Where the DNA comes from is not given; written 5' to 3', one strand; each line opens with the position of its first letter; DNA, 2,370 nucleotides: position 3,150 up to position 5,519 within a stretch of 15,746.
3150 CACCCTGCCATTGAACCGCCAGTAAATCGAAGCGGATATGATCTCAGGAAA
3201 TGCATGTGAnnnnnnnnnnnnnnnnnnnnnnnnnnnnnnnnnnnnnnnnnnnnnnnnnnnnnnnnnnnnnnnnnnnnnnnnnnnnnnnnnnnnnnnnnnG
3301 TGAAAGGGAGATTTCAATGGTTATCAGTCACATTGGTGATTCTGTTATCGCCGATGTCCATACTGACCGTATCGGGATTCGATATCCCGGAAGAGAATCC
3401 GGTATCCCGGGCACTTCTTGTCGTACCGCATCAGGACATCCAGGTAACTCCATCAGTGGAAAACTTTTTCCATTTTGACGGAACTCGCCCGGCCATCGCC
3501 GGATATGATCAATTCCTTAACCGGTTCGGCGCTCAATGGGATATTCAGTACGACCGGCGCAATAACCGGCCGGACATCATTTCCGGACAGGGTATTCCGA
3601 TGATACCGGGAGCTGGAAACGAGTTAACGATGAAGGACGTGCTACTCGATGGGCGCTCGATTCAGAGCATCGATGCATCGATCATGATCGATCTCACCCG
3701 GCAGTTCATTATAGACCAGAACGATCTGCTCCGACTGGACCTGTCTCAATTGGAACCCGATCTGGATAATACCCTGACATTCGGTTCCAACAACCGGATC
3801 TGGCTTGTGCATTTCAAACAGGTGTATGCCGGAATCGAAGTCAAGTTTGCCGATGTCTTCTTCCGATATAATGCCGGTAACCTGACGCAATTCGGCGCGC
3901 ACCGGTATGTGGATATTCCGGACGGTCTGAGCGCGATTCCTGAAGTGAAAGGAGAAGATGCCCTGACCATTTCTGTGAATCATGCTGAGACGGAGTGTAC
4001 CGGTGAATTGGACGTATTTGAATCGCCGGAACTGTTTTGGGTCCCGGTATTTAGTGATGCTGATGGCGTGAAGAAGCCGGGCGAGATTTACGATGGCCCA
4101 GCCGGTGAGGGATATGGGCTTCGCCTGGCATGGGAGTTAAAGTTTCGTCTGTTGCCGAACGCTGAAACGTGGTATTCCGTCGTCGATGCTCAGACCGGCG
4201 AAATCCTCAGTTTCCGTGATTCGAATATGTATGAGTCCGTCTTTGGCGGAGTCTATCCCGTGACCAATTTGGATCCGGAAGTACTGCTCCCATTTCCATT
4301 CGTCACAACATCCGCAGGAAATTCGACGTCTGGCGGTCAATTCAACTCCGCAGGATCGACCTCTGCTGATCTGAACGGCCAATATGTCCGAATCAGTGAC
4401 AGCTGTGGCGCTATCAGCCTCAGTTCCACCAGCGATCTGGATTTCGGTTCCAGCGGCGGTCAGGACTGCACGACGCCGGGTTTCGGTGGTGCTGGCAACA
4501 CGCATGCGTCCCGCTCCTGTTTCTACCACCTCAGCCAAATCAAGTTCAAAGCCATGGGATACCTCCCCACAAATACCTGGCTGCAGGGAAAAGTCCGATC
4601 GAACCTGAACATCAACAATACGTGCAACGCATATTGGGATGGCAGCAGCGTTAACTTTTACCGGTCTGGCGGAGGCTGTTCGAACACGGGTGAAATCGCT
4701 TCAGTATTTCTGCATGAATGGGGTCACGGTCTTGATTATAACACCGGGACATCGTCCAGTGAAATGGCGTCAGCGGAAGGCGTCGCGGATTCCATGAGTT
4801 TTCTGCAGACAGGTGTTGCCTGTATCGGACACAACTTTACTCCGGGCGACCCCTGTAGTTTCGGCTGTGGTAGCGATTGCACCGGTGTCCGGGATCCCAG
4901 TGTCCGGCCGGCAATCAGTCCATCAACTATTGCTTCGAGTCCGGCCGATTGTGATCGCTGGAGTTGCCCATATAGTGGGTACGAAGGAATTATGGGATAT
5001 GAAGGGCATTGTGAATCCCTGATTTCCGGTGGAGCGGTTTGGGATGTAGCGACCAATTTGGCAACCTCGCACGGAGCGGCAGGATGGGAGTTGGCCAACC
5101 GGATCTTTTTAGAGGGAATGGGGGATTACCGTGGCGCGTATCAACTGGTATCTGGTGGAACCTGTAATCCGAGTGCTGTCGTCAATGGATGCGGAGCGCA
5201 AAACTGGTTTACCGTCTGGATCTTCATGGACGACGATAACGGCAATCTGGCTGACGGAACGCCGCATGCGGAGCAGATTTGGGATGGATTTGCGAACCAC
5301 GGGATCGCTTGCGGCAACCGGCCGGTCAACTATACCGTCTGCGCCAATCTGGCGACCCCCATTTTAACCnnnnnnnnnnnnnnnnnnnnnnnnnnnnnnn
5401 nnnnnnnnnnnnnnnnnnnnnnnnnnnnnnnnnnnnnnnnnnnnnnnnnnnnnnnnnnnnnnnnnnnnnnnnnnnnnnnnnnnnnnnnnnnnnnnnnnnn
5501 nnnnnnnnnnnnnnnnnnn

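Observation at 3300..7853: Giant secreted thermolysin/fungalysin-like metalloprotease with an unusual eight-module architecture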

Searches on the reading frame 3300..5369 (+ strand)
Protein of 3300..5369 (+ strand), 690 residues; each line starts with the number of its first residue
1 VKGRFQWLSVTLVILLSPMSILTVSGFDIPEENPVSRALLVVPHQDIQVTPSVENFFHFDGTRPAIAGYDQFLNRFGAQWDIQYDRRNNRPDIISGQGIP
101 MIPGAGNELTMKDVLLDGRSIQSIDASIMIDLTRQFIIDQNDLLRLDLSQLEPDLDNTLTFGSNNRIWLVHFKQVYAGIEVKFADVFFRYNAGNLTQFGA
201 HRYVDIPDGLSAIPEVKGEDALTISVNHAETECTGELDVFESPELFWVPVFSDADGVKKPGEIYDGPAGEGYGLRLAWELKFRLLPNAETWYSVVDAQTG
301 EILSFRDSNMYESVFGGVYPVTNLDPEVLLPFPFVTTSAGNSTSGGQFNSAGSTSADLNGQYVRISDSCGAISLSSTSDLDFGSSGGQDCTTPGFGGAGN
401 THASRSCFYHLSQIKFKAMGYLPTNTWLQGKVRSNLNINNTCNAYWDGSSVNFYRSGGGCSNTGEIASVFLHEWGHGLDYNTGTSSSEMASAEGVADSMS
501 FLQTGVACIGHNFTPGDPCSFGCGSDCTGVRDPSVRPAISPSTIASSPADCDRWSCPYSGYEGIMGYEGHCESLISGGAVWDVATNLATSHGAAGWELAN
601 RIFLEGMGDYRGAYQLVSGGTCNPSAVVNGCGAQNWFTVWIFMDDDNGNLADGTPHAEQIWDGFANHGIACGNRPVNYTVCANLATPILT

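Call 9: find_homologous_proteins(query=window:3300-5369:+, max_evalue=0.001)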
Query window:3300-5369:+ (690 aa): 1108 proteins with E <= 0.001 among 8000 candidates; the best 120 are listed.
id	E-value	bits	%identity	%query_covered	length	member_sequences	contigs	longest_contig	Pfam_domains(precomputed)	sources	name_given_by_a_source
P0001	0.0e+0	1186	70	100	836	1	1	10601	PF03413.26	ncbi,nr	ncbi:PepSY domain-containing protein, partial [bacterium]|nr:PepSY domain-containing protein [bacter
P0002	1.3e-293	994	82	72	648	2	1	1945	-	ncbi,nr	ncbi:MAG TPA: hypothetical protein PLV45_16655, partial [bacterium]|nr:hypothetical protein [bacteri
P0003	9.9e-181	621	45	96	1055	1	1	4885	PF17957.8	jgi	jgi:trimeric autotransporter adhesin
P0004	4.1e-178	612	45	94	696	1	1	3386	-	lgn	-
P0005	4.8e-176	606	43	95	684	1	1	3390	-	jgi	-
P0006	5.1e-176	605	44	98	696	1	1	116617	-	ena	-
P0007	6.2e-176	605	44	98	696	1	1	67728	-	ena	-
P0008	1.4e-175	604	43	98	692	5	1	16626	-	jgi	jgi:Zn-dependent metalloprotease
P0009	1.6e-175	604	44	98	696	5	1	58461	-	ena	-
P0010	7.9e-175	601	44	95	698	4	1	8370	-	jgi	jgi:trimeric autotransporter adhesin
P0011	1.7e-174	600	45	94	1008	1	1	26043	-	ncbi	-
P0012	2.0e-174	600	42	98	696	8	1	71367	-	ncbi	ncbi:MAG: hypothetical protein ABUT39_19585 [Acidobacteriota bacterium]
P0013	3.6e-174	599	47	89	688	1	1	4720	-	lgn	-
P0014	4.3e-174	599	44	92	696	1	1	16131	-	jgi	-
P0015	8.3e-174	598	42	97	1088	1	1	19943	PF04151.22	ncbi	-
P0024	1.5e-172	594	43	97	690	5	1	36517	-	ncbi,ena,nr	ncbi:MAG TPA: hypothetical protein VKM72_28555 [Thermoanaerobaculia bacterium]|nr:hypothetical prote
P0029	4.6e-172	592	43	94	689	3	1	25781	-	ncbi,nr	ncbi:MAG: hypothetical protein QOJ16_713 [Acidobacteriota bacterium]|nr:hypothetical protein [Acidob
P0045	3.7e-171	589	42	96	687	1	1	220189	-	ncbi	-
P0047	7.8e-171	588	44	91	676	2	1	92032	-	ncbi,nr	ncbi:MAG TPA: hypothetical protein VGX68_20185 [Thermoanaerobaculia bacterium]|nr:hypothetical prote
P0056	4.4e-170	586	45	89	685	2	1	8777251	-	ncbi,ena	-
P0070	4.0e-169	583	44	91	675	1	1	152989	-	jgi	jgi:Zn-dependent metalloprotease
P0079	9.7e-169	581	43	91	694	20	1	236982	-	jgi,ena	-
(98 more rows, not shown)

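Call 13: search_solved_structures(query=A1, max_evalue=10, show_alignments=3)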
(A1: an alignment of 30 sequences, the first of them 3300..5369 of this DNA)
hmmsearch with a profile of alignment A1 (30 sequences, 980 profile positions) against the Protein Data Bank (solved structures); distinct sequences matched with E-value up to 10: 1.
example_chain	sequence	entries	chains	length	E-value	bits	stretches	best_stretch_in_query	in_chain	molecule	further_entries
3nqy_A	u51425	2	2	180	0.39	11.8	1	165-221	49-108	Secreted metalloprotease Mcp02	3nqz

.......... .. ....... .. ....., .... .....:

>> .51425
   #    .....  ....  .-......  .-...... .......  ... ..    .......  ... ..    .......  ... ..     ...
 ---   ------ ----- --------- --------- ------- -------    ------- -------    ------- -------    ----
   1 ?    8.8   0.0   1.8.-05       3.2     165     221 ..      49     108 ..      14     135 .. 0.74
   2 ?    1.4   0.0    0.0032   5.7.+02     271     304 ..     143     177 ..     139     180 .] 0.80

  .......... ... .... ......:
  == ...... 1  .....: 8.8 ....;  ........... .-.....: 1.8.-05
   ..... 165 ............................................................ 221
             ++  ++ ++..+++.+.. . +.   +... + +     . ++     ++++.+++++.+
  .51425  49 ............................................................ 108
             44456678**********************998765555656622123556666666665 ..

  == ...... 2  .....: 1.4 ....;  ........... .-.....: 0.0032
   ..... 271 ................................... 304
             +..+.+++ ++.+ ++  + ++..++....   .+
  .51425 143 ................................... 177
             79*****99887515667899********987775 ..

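Call 27: predict_structure(alignment_id=A1)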
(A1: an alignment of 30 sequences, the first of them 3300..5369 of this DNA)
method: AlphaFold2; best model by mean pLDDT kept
length: 690 residues; sequences in the alignment: 30
mean_pLDDT: 64.5   pTM: 0.60
mean pLDDT of the five models: 64.5, 62.6, 53.7, 52.3, 52.3
residues with pLDDT >= 90: 90; 70-90: 200; 50-70: 200; < 50: 200
segments of 3 or more residues with pLDDT < 50: 1-9, 15-35, 340-347, 349-351, 369-377, 386-400, 422-429, 438-443, 454-464, 478-491, 509-535, 552-567, 607-643, 681-690
pLDDT, mean of each block of 10 residues (from residue 1): 45 44 28 48 67 73 82 86 86 84 80 65 83 94 93 85 74 94 88 86 85 95 94 84 92 73 79 93 78 92 75 66 66 63 45 61 61 50 52 42 71 67 47 52 49 42 53 55 34 64 61 35 36 53 59 37 43 68 77 69 53 43 46 35 51 58 70 56 37
secondary structure, 60 per line:
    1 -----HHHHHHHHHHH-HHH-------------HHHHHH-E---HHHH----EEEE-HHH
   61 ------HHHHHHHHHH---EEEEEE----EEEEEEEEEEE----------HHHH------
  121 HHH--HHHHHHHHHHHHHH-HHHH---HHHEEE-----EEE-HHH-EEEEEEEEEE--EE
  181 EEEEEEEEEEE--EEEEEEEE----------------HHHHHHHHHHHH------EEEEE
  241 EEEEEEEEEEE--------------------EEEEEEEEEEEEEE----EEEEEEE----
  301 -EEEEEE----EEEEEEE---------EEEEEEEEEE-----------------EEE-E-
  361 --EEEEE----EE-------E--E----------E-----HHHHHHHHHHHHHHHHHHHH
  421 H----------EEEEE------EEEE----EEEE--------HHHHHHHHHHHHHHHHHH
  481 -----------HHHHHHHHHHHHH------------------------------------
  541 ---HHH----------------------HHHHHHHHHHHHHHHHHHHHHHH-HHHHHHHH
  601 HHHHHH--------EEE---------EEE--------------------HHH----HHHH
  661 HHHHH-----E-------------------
elements in order (helices of 4 or more, strands of 3 or more residues): H6-16 H34-39 H45-48 E53-56 H67-76 E80-85 E90-100 H111-114 H126-139 H141-144 E151-153 E159-161 E167-176 E179-191 E194-201 H218-229 E236-251 E272-285 E290-296 E302-307 E312-318 E328-337 E355-357 E363-367 H401-421 E432-436 E443-446 E451-454 H463-480 H492-504 H569-591 H593-606 E615-617 E627-629 H657-665

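Call 30: fold_search(model_id=the predicted structure, library=pdb)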
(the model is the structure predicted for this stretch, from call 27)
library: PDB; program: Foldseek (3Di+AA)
matches with E <= 10: 341; with E <= 0.001: 4
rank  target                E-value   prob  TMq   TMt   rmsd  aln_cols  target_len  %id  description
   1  5boi                  8.2e-06  1.00  0.16  0.39   8.1       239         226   14  Bacillus megaterium YpeB C-terminal domain (released 2015-08-12)
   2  3nqz_A                1.8e-05  1.00  0.18  0.59   4.4       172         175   20  Crystal structure of the autoprocessed Vibriolysin MCP-02 with E369A mutation (released 2010-10-06)
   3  3nqy_A                2.7e-05  1.00  0.18  0.61   5.1       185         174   20  Crystal structure of the autoprocessed complex of Vibriolysin MCP-02 with a single point mutation E346A (released 2010-10-06)
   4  4k90_B                2.7e-05  1.00  0.18  0.51  11.7       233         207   16  Extracellular metalloproteinase from Aspergillus (released 2013-10-23)
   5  7ne4                  1.1e-01  0.07  0.09  0.10  21.1       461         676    8  E125A mutant of oligopeptidase B from S. proteomaculans with modified hinge region (released 2021-03-03)
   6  6g5m_A                2.0e-01  0.08  0.08  0.10  15.7       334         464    9  The structure of thiocyanate dehydrogenase from Thioalkalivibrio paradoxus complex with CU(I) ions. (released 2019-04-10)
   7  4exr                  2.4e-01  0.41  0.09  0.32  12.7       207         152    8  Crystal structure of a putative lipoprotein (CD1622) from Clostridium difficile 630 at 1.85 A resolution (released 2012-06-27)
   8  3iun                  3.1e-01  0.07  0.10  0.10  16.5       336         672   10  apPEP_D622N opened state (released 2010-05-05)
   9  6sji_A                4.0e-01  0.06  0.09  0.12  15.9       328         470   11  The structure of thiocyanate dehydrogenase from Thioalkalivibrio paradoxus mutant with His 482 replaced by Gln (released 2019-09-18)
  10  5o3w_A                4.0e-01  0.06  0.08  0.07  18.2       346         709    9  Structural characterization of the fast and promiscuous macrocyclase from plant - PCY1-S562A bound to Presegetalin A1 (released 2018-02-07)
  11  8yu6_B                4.4e-01  0.03  0.08  0.10  21.0       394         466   10  The structure of thiocyanate dehydrogenase mutant with the H447Q substitution from Pelomicrobium methylotrophicum (pmT (released 2024-04-24)
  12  8q9x_A                4.7e-01  0.06  0.07  0.09  16.4       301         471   10  The structure of thiocyanate dehydrogenase from Pelomicrobium methylotrophicum with molecular oxygen at 1.05 A resolut (released 2023-09-13)
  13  9hpl_A                4.7e-01  0.02  0.06  0.05  23.0       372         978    8  E. coli beta-galactosidase labeled with Chromeo P503 dye purified using MISO (released 2025-11-05)
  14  8z75_A                4.9e-01  0.06  0.07  0.10  16.1       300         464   10  The structure of non-activated thiocyanate dehydrogenase from Pelomicrobium methylotrophicum (pmTcDH) (released 2024-05-08)
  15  5yp4_D                5.2e-01  0.02  0.08  0.08  21.3       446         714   10  Crystal structure of dipeptidyl peptidase IV (DPP IV) with Lys-Pro from Pseudoxanthomonas mexicana WO24 (released 2018-02-21)
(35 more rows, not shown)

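Call 34: search_protein_families(library=pfam, alignment_id=A1, max_evalue=1)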
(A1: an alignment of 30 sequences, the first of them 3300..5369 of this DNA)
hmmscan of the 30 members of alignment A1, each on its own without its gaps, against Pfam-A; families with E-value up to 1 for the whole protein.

A. member 1, window:3300-5369:+ (690 aa): 2 families
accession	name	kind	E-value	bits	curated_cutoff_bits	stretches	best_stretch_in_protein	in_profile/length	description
PF03413.25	PepSY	-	0.0024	18.6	24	1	273-304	28-58/60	Peptidase propeptide and YPEB domain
PF07504.19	FTP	-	0.087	13.1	21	1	170-187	18-35/51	Fungalysin/Thermolysin Propeptide Motif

B. families by the number of members that match (of 30 scanned): 23 families
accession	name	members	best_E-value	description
PF07504.19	FTP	29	0.00065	Fungalysin/Thermolysin Propeptide Motif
PF03413.25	PepSY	24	1.8e-06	Peptidase propeptide and YPEB domain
PF02868.21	Peptidase_M4_C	13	0.0043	Thermolysin metallopeptidase, alpha-helical domain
PF17957.7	Big_7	3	6.6e-23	Bacterial Ig domain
PF04151.21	PPC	3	2.4e-18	Bacterial pre-peptidase C-terminal domain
PF00041.27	fn3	3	1.8e-07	Fibronectin type III domain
PF25788.1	Ig_Rha78A_N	3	1.6e-05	Rha78A-like, N-terminal immunoglobulin domain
PF16656.11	Pur_ac_phosph_N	2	0.0033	Purple acid Phosphatase, N-terminal domain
PF20073.4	DUF6469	2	0.22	Domain of unknown function (DUF6469)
PF01483.27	P_proprotein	1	4.3e-06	Proprotein convertase P-domain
PF02369.22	Big_1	1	0.00011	Bacterial Ig-like domain (group 1)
PF24517.2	CBM96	1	0.0031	Carbohydrate-binding module family 96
PF02465.23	FliD_N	1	0.0042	Flagellar hook-associated protein 2 N-terminus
PF25059.1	FN3_DSCAM-DSCAML_C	1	0.019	DSCAM/DSCAML C-terminal Fn3-like domain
PF20773.4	InhA-like_MAM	1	0.026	Immune inhibitor A-like, MAM domain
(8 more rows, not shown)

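Call 68: search_protein_families(library=pfam, proteins=[P0006, P0008, P0012, P0024, P0029, P0045, P0047, P0056, P0070, P0079], max_evalue=1)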
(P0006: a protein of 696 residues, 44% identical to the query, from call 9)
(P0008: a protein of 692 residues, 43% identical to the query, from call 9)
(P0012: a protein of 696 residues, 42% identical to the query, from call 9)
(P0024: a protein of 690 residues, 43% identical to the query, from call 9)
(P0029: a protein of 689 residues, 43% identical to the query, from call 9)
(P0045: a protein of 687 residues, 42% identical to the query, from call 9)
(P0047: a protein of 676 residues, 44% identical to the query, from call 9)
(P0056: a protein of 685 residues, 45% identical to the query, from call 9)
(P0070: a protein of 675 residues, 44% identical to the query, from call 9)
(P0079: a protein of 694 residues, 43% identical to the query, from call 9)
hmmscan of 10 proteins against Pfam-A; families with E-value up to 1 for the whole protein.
P0006 (696 aa): 3 families
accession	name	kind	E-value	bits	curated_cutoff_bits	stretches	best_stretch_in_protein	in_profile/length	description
PF03413.25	PepSY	-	2.2e-05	25.1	24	1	272-301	31-59/60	Peptidase propeptide and YPEB domain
PF07504.19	FTP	-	0.014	15.7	21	1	171-197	18-45/51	Fungalysin/Thermolysin Propeptide Motif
PF02868.21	Peptidase_M4_C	-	0.015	15.7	24.4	1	586-655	84-155/165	Thermolysin metallopeptidase, alpha-helical domain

P0008 (692 aa): 4 families
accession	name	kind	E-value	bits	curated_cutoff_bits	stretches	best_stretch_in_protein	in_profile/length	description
PF03413.25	PepSY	-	3.7e-05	24.4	24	1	220-301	6-58/60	Peptidase propeptide and YPEB domain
PF07504.19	FTP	-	0.003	17.8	21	1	171-201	17-48/51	Fungalysin/Thermolysin Propeptide Motif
PF02868.21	Peptidase_M4_C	-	0.012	16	24.4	1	582-652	84-156/165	Thermolysin metallopeptidase, alpha-helical domain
PF20073.4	DUF6469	-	0.22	12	27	1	283-344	14-74/130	Domain of unknown function (DUF6469)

P0012 (696 aa): 3 families
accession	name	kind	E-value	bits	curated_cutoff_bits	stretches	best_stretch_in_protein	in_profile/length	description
PF02868.21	Peptidase_M4_C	-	0.055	13.8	24.4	1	586-646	84-146/165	Thermolysin metallopeptidase, alpha-helical domain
PF07504.19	FTP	-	0.057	13.7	21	1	176-204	18-47/51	Fungalysin/Thermolysin Propeptide Motif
PF03413.25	PepSY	-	0.13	13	24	1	276-304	30-57/60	Peptidase propeptide and YPEB domain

P0024 (690 aa): 2 families
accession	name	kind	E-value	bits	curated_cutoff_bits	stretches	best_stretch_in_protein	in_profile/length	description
PF03413.25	PepSY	-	0.00038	21.1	24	1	213-298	2-58/60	Peptidase propeptide and YPEB domain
PF07504.19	FTP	-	0.062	13.6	21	1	169-196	18-46/51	Fungalysin/Thermolysin Propeptide Motif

P0029 (689 aa): 3 families
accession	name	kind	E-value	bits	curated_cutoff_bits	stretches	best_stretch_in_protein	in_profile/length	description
PF03413.25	PepSY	-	0.0079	16.9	24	1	266-297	28-58/60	Peptidase propeptide and YPEB domain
PF07504.19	FTP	-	0.044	14.1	21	1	167-187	18-38/51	Fungalysin/Thermolysin Propeptide Motif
PF02868.21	Peptidase_M4_C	-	0.12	12.7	24.4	1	579-649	84-156/165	Thermolysin metallopeptidase, alpha-helical domain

P0045 (687 aa): 2 families
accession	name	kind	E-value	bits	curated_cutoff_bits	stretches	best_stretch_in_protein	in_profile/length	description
PF07504.19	FTP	-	0.0049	17.1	21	1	168-195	20-48/51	Fungalysin/Thermolysin Propeptide Motif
PF02868.21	Peptidase_M4_C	-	0.079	13.3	24.4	1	577-622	84-131/165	Thermolysin metallopeptidase, alpha-helical domain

P0047 (676 aa): 3 families
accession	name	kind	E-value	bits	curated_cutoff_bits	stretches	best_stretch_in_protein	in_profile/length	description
PF03413.25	PepSY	-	0.00022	21.9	24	1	252-282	29-58/60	Peptidase propeptide and YPEB domain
PF07504.19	FTP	-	0.0045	17.2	21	1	153-182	18-48/51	Fungalysin/Thermolysin Propeptide Motif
PF02868.21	Peptidase_M4_C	-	0.18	12.1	24.4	1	566-613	84-133/165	Thermolysin metallopeptidase, alpha-helical domain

P0056 (685 aa): 2 families
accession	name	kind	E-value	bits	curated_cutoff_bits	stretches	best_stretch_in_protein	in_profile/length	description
PF07504.19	FTP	-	0.0069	16.7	21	1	163-192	18-48/51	Fungalysin/Thermolysin Propeptide Motif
PF03413.25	PepSY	-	0.014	16.2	24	1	207-293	1-58/60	Peptidase propeptide and YPEB domain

P0070 (675 aa): 2 families
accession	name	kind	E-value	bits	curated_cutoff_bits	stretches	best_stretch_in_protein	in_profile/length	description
PF03413.25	PepSY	-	0.0021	18.7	24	1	259-289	30-59/60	Peptidase propeptide and YPEB domain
PF07504.19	FTP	-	0.0062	16.8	21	1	160-188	19-48/51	Fungalysin/Thermolysin Propeptide Motif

P0079 (694 aa): 4 families
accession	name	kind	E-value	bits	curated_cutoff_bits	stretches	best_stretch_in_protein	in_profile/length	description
PF03413.25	PepSY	-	0.00051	20.8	24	1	269-301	28-59/60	Peptidase propeptide and YPEB domain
PF07504.19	FTP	-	0.011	16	21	1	172-201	18-48/51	Fungalysin/Thermolysin Propeptide Motif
PF02868.21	Peptidase_M4_C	-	0.11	12.8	24.4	1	584-627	84-129/165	Thermolysin metallopeptidase, alpha-helical domain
PF23717.1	DUF7159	-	0.12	12.5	27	1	235-316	24-105/206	Family of unknown function (DUF7159)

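Call 83: find_encoding_contigs(protein=P0001, flank=8000, max_places=3)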
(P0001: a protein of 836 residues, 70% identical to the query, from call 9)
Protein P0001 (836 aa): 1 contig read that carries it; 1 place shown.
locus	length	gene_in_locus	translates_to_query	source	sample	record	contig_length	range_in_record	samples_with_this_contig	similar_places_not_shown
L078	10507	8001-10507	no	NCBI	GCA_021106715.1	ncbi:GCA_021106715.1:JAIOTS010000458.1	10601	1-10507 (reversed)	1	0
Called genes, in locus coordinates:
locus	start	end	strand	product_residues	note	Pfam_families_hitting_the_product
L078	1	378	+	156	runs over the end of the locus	PF00476:DNA_pol_A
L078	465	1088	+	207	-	PF01121:CoaE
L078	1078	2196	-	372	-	PF01464:SLT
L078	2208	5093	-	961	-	PF00270:DEAD, PF04851:ResIII (weak), PF00271:Helicase_C, PF22982:WHD_HRQ1 (weak), PF09369:MZB, PF13482:RNase_H_2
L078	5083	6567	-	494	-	PF02113:Peptidase_S13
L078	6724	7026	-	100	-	PF16697:Yop-YscD_cpl, PF00498:FHA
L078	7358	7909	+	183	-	PF24521:Ank_KRIT1 (weak), PF12796:Ank_2, PF13637:Ank_4, PF13857:Ank_5, PF12796:Ank_2, PF00023:Ank (weak), PF13606:Ank_3 (weak)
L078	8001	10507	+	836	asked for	PF03413:PepSY (weak)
